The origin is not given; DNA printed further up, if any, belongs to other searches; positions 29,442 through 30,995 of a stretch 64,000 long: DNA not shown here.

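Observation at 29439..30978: AT-rich single-gene islet encoding a RecB/NucS-type PD-(D/E)XK nuclease-domain protein of unknown function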

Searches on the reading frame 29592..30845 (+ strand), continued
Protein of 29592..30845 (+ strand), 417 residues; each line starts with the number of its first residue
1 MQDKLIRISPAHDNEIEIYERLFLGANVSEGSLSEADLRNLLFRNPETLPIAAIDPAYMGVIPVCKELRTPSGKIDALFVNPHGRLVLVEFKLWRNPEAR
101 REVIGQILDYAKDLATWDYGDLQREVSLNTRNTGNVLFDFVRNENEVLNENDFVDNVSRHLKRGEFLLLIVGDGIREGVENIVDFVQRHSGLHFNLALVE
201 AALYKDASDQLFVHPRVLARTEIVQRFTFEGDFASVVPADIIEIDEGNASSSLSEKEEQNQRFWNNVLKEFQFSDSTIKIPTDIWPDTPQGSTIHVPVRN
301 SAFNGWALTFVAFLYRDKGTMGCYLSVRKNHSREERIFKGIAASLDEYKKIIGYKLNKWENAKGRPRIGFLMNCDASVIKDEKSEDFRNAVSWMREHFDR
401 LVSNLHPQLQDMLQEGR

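Call 77: search_protein_families(library=padloc, alignment_id=A5, max_evalue=0.00001)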
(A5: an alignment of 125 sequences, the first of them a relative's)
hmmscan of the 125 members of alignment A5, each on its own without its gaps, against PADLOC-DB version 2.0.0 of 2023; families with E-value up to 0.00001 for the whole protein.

A. member 1, L097:2158-4230:+ (691 aa): 0 families

B. families by the number of members that match (of 125 scanned): 186 families (the first 25 are shown)
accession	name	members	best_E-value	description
PDLC03954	RmrA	7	7.6e-09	-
PDLC03951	RmrA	6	3.6e-08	-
PDLC02926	HTH_VI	4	1.2e-09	-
PDLC04142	capH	4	8.7e-09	capH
PDLC03371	MTase_II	2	4.2e-32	Type II methyltransferase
PDLC03299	MTase_II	2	6.3e-17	Type II methyltransferase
PDLC04134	mad2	2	1.4e-16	mads_2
PDLC03228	MTase_II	2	6e-15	Type II methyltransferase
PDLC03353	MTase_II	2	1.9e-13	Type II methyltransferase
PDLC03387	MTase_II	2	8.8e-12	Type II methyltransferase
PDLC03320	MTase_II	2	2.9e-11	Type II methyltransferase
PDLC03363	MTase_II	2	2e-10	Type II methyltransferase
PDLC03339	MTase_II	2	1.3e-09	Type II methyltransferase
PDLC03350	MTase_II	2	3.2e-09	Type II methyltransferase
PDLC03354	MTase_II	2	9.2e-09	Type II methyltransferase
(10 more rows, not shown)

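Call 78: search_protein_families(library=padloc, alignment_id=A6, max_evalue=0.00001)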
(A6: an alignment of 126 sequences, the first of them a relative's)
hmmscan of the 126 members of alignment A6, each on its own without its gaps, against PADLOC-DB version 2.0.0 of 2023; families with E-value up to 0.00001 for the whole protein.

A. member 1, L151:3474-3866:+ (131 aa): 0 families

B. families by the number of members that match (of 126 scanned): 280 families (the first 25 are shown)
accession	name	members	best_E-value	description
PDLC03272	MTase_II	3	3.3e-77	Type II methyltransferase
PDLC00034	DruM2|DruM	3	1.8e-64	DNA cytosine methylase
PDLC03378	MTase_II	3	6e-52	Type II methyltransferase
PDLC03361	MTase_II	3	1.4e-46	Type II methyltransferase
PDLC02653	DrmMII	3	3.7e-45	DrmMII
PDLC03217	MTase_II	3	1e-42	Type II methyltransferase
PDLC03220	MTase_II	3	8.5e-40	Type II methyltransferase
PDLC03242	MTase_II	3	4.1e-39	Type II methyltransferase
PDLC03234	MTase_II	3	1.1e-38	Type II methyltransferase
PDLC03716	oMTase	3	1.7e-37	orphan methyltransferase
PDLC03286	MTase_II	3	2.7e-35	Type II methyltransferase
PDLC00027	DruM2|DruM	3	8.1e-34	DNA cytosine methylase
PDLC00026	DruM2|DruM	3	6e-33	DNA cytosine methylase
PDLC03237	MTase_II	3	3.9e-32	Type II methyltransferase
PDLC00033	DruM2|DruM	3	7.3e-32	DNA cytosine methylase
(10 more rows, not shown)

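Call 79: search_protein_families(library=pfam, alignment_id=A5, max_evalue=0.00001)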
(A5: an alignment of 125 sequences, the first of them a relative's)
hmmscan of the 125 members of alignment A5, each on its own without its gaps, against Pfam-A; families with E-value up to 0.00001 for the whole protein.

A. member 1, L097:2158-4230:+ (691 aa): 0 families

B. families by the number of members that match (of 125 scanned): 58 families (the first 25 are shown)
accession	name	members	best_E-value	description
PF01381.28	HTH_3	14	3.2e-15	Helix-turn-helix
PF00239.26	Resolvase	13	1.6e-41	Resolvase, N terminal domain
PF07508.19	Recombinase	11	7.1e-30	Recombinase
PF13408.12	Zn_ribbon_recom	11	8.2e-13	Recombinase zinc beta ribbon domain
PF13560.12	HTH_31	9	8e-12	Helix-turn-helix domain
PF13443.12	HTH_26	8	7e-08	Cro/C1-type HTH DNA-binding domain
PF12844.13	HTH_19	6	2.5e-08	Helix-turn-helix domain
PF02547.20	Queuosine_synth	5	2.6e-144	Queuosine biosynthesis protein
PF01555.25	N6_N4_Mtase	2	3.7e-27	DNA methylase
PF13245.12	AAA_19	2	5.3e-14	AAA domain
PF02796.21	HTH_7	2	1.8e-08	Helix-turn-helix domain of resolvase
PF00245.25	Alk_phosphatase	1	1.9e-127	Alkaline phosphatase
PF00701.28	DHDPS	1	1.4e-84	Dihydrodipicolinate synthetase family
PF00144.29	Beta-lactamase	1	1.5e-68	Beta-lactamase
PF00145.23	DNA_methylase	1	5.7e-57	C-5 cytosine-specific DNA methylase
PF14088.11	DUF4268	1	6.8e-27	Domain of unknown function (DUF4268)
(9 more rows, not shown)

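Call 80: search_protein_families(library=pfam, alignment_id=A6, max_evalue=0.00001)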
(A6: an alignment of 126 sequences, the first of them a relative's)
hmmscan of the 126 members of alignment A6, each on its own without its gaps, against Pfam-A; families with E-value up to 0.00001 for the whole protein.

A. member 1, L151:3474-3866:+ (131 aa): 0 families

B. families by the number of members that match (of 126 scanned): 101 families (the first 25 are shown)
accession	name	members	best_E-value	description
PF00145.23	DNA_methylase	3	2.2e-65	C-5 cytosine-specific DNA methylase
PF04471.18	Mrr_cat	3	9.7e-24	Restriction endonuclease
PF00561.26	Abhydrolase_1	2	7.2e-32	alpha/beta hydrolase fold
PF14267.11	DUF4357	2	3e-18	Domain of unknown function (DUF4357)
PF12697.13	Abhydrolase_6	2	4.3e-18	Alpha/beta hydrolase family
PF20172.3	DUF6538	2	1.6e-15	Domain of unknown function (DUF6538)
PF13589.12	HATPase_c_3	2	2.5e-14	Histidine kinase-, DNA gyrase B-, and HSP90-like ATPase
PF13360.13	PQQ_2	2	1.6e-13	Outer membrane protein assembly factor BamB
PF13280.12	WYL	2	7.9e-13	WYL domain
PF13570.13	Beta-prop_ACSF4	2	1.2e-12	Beta-alanine-activating enzyme, beta-propeller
PF02538.19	Hydantoinase_B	1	5.2e-141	Hydantoinase B/oxoprolinase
PF00872.24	Transposase_mut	1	5.9e-115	Transposase, Mutator family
PF00977.27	His_biosynth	1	2.7e-79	Histidine biosynthesis protein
PF03747.19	ADP_ribosyl_GH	1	5e-78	ADP-ribosylglycohydrolase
PF07724.20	AAA_2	1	8.5e-72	AAA domain (Cdc48 subfamily)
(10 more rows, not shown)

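Call 89: find_encoding_contigs(protein=P0024, flank=6000, max_places=2)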
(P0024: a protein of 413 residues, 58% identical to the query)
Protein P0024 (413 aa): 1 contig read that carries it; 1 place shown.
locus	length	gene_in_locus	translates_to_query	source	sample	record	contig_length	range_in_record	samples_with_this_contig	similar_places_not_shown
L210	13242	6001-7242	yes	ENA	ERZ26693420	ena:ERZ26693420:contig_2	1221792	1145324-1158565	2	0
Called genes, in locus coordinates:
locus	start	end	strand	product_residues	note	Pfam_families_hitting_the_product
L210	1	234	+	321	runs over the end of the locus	PF00389:2-Hacid_dh, PF03446:NAD_binding_2 (faint), PF02826:2-Hacid_dh_C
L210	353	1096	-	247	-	PF05721:PhyH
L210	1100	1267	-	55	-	-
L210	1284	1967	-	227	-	PF05721:PhyH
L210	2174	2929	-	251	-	PF01261:AP_endonuc_2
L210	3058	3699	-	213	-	-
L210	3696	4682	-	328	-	PF02615:Ldh_2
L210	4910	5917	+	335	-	PF00106:adh_short, PF13561:adh_short_C2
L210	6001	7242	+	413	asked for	-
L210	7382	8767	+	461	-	PF00155:Aminotran_1_2, PF00266:Aminotran_5, PF01041:DegT_DnrJ_EryC1, PF01053:Cys_Met_Meta_PP (weak)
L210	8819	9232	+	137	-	PF08570:DUF1761 (weak)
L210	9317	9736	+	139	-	-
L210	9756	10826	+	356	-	-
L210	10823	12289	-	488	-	PF01225:Mur_ligase, PF08245:Mur_ligase_M, PF02875:Mur_ligase_C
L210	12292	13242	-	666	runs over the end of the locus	PF13429:TPR_15 (faint), PF00515:TPR_1 (faint), PF03704:BTAD (faint), PF07719:TPR_2 (faint), PF13174:TPR_6 (faint), PF13176:TPR_7 (faint), PF13432:TPR_16, PF14559:TPR_19, +7 more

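Call 90: find_encoding_contigs(protein=P0023, flank=6000, max_places=2)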
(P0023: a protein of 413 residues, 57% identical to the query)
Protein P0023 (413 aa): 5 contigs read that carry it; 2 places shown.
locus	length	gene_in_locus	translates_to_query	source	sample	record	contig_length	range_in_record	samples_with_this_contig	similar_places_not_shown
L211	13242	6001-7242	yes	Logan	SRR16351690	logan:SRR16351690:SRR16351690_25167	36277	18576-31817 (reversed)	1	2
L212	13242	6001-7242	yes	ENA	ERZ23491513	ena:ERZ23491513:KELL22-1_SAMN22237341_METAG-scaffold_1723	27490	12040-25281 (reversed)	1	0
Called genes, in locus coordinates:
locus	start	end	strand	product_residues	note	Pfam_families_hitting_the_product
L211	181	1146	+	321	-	PF00389:2-Hacid_dh, PF02826:2-Hacid_dh_C, PF03446:NAD_binding_2 (weak)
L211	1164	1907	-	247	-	PF05721:PhyH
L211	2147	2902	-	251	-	PF01261:AP_endonuc_2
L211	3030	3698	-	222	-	PF00293:NUDIX (weak)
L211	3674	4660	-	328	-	PF02615:Ldh_2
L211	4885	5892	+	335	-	PF00106:adh_short, PF13561:adh_short_C2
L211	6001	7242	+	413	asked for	-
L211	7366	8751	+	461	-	PF00155:Aminotran_1_2 (weak), PF00266:Aminotran_5, PF01041:DegT_DnrJ_EryC1 (weak)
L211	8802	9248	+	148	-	-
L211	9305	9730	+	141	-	-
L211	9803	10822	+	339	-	PF00583:Acetyltransf_1 (faint), PF13673:Acetyltransf_10 (faint), PF13508:Acetyltransf_7 (weak)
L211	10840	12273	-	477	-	PF01225:Mur_ligase, PF08245:Mur_ligase_M, PF02875:Mur_ligase_C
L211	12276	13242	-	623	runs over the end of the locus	PF14938:SNAP (faint), PF00515:TPR_1 (faint), PF07719:TPR_2 (faint), PF13176:TPR_7 (faint), PF14559:TPR_19 (weak), PF23914:TPR_CcmH_CycH (weak), PF13432:TPR_16 (weak), PF13174:TPR_6 (weak), +10 more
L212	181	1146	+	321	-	PF00389:2-Hacid_dh, PF02826:2-Hacid_dh_C, PF03446:NAD_binding_2 (weak)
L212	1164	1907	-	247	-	PF05721:PhyH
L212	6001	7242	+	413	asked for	-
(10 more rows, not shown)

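Call 104: fold_search(model_id=the predicted structure, library=viral)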
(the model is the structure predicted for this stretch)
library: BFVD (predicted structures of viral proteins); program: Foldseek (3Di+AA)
matches with E <= 10: 554; with E <= 0.001: 0
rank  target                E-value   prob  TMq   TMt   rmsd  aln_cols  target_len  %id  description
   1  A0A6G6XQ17            3.3e-03  0.91  0.21  0.28   9.4       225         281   13  (no name in the UniProt tables at hand)
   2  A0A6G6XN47            1.4e-02  0.80  0.16  0.27   8.0       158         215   15  (no name in the UniProt tables at hand)
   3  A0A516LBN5            1.9e-02  0.77  0.19  0.32   7.5       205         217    9  (no name in the UniProt tables at hand)
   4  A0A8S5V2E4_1          1.9e-02  0.35  0.17  0.08  17.4       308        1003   10  Uncharacterized protein [CrAss-like virus sp. ctelJ1]
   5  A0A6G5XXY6            3.2e-02  0.95  0.22  0.32   5.5       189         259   13  (no name in the UniProt tables at hand)
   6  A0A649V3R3            4.8e-02  0.38  0.15  0.21  12.8       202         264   10  (no name in the UniProt tables at hand)
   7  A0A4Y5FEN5            5.7e-02  0.94  0.21  0.37   5.5       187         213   13  Uncharacterized protein [Lactobacillus phage 521B]
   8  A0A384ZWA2            6.4e-02  0.75  0.19  0.44   7.5       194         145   12  Putative MmcB-like DNA repair protein [Dickeya phage vB_DsoM_JA13]
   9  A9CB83                6.8e-02  0.44  0.13  0.34   8.8       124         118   13  Protein LH1 [Snake adenovirus serotype 1]
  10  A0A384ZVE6            7.2e-02  0.14  0.09  0.08  18.8       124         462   10  (no name in the UniProt tables at hand)
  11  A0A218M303            7.6e-02  0.35  0.17  0.31  12.0       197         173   13  MmcB family DNA repair protein [Acidovorax phage ACP17]
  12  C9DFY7                9.0e-02  0.72  0.18  0.35   7.3       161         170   10  Uncharacterized protein [Delftia phage PhiW-14]
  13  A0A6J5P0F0            1.0e-01  0.11  0.10  0.15  17.6       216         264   10  PD-(D/E)XK nuclease superfamily [uncultured Caudovirales phage]
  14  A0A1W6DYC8            1.2e-01  0.54  0.17  0.32   9.1       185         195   12  Uncharacterized protein [Aeromonas phage phiA8-29]
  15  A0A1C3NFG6            1.3e-01  0.51  0.19  0.28   7.2       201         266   12  (no name in the UniProt tables at hand)
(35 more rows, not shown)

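Call 105: search_protein_families(library=pfam, proteins=[L115:5582-5911:+, L115:5911-7137:+, L115:7288-9042:+, L115:9269-10339:-, L115:4557-5159:-, L148:1521-2573:-], max_evalue=0.001)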
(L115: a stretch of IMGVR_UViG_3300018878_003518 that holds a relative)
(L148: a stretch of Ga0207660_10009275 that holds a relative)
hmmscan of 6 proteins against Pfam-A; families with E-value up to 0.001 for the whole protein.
L115:5582-5911:+ (110 aa): 5 families
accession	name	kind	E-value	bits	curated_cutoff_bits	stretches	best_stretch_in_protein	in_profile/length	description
PF01381.28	HTH_3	-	4.7e-10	39.8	23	1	17-64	8-55/55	Helix-turn-helix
PF12844.13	HTH_19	-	1e-05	25.8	30.2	1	8-65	2-59/64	Helix-turn-helix domain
PF13560.12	HTH_31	-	6.5e-05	23.6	27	1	17-60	13-57/64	Helix-turn-helix domain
PF13443.12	HTH_26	-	6.8e-05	23.5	22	1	9-66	1-59/63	Cro/C1-type HTH DNA-binding domain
PF07022.19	Phage_CI_repr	-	0.001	19.8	22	0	25-70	19-63/65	Bacteriophage CI repressor helix-turn-helix domain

L115:5911-7137:+ (409 aa): 0 families

L115:7288-9042:+ (585 aa): 3 families
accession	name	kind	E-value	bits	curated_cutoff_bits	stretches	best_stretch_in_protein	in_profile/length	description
PF00239.26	Resolvase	-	3.3e-37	128.2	23.3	1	26-174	1-145/145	Resolvase, N terminal domain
PF07508.19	Recombinase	-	7.1e-30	103.7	21.1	1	197-298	2-102/102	Recombinase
PF13408.12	Zn_ribbon_recom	-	2.1e-09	38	25.3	1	316-377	1-57/58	Recombinase zinc beta ribbon domain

L115:9269-10339:- (357 aa): 1 family
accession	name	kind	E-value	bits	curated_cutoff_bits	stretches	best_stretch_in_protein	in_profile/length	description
PF02547.20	Queuosine_synth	-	1.2e-138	462.1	25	1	14-356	1-322/322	Queuosine biosynthesis protein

L115:4557-5159:- (201 aa): 0 families

L148:1521-2573:- (351 aa): 1 family
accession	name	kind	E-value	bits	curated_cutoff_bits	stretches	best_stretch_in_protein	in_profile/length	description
PF14088.11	DUF4268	-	6.8e-27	94.6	27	1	205-335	4-138/140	Domain of unknown function (DUF4268)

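Call 109: get_annotated_region(hit=H6, flank=6000)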
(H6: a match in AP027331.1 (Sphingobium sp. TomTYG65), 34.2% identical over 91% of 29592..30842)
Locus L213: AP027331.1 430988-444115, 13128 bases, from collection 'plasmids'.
description: Sphingobium sp. TomTYG65 plasmid pTomTYG65a DNA, complete genome
organism: Sphingobium sp. TomTYG65 (NCBI taxid 3028888)
taxonomy: Bacteria; Pseudomonadota; Alphaproteobacteria; Sphingomonadales; Sphingomonadaceae; Sphingobium; Sphingobium sp. TomTYG65
host: -; source: -; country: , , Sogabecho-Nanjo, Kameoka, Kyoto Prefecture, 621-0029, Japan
typing (MOB-suite, as given by PLSDB): non-mobilizable; replicon rep_cluster_545
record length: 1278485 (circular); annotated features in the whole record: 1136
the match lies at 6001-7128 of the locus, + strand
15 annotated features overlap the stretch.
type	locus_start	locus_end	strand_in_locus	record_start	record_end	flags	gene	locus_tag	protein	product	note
CDS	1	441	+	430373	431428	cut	-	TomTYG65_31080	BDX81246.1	hypothetical protein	-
CDS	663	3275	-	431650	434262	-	-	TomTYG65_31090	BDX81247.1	hypothetical protein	-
CDS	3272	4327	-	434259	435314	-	-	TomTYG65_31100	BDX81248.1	hypothetical protein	-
CDS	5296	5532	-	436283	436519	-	-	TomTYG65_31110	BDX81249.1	hypothetical protein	-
CDS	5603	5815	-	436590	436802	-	y4dJ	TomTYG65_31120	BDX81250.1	transcriptional regulator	-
CDS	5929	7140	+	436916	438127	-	-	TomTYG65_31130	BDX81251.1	hypothetical protein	-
CDS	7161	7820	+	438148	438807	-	-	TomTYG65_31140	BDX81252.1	hypothetical protein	-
CDS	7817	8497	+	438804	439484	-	-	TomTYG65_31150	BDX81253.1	hypothetical protein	-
CDS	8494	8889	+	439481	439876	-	-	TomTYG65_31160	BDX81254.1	hypothetical protein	-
CDS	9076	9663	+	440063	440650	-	-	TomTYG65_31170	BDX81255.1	hypothetical protein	-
CDS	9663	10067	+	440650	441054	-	-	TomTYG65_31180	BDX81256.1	hypothetical protein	-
CDS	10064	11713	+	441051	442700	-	-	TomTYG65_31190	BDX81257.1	hypothetical protein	-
CDS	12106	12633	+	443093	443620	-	-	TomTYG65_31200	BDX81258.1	MarR family transcriptional regulator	-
CDS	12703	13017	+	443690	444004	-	-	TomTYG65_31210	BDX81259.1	hypothetical protein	-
CDS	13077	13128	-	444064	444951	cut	-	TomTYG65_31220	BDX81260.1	hypothetical protein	-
